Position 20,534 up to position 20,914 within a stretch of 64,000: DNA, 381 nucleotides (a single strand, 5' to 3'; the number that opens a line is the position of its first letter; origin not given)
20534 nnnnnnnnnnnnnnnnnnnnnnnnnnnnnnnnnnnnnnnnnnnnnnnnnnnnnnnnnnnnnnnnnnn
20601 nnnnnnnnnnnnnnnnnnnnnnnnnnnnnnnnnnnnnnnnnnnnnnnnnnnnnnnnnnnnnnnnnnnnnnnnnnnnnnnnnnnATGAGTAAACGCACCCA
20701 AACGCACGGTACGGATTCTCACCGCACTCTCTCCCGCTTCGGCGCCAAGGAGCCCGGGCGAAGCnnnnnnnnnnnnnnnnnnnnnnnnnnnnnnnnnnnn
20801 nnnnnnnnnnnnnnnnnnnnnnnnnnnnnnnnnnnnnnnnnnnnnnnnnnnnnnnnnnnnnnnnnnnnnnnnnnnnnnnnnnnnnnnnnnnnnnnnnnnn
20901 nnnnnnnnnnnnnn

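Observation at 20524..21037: Low-GC intergenic island with an SD-perfect 27-codon ORF and an intrinsic terminator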

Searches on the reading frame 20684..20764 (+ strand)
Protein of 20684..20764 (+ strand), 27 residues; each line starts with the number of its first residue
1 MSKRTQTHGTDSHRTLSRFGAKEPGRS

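Call 45: search_protein_families(library=ncbifam, proteins=[window:20684-20764:+], max_evalue=10)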
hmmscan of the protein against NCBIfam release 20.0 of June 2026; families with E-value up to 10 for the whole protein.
seq(27 aa): 0 families

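Call 46: search_protein_families(library=pfam, proteins=[window:20684-20764:+], max_evalue=10)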
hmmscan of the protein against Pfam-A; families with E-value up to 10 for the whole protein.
seq(27 aa): 1 family
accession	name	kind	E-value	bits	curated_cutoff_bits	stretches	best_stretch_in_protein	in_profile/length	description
PF01296.23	Galanin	-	0.14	12.6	20.5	1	8-17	14-23/29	Galanin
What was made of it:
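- There is no protein-family match (calls 45, 46).
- Tried and rejected: Pfam and NCBIfam scans of six peptides found nothing (calls 45, 46).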
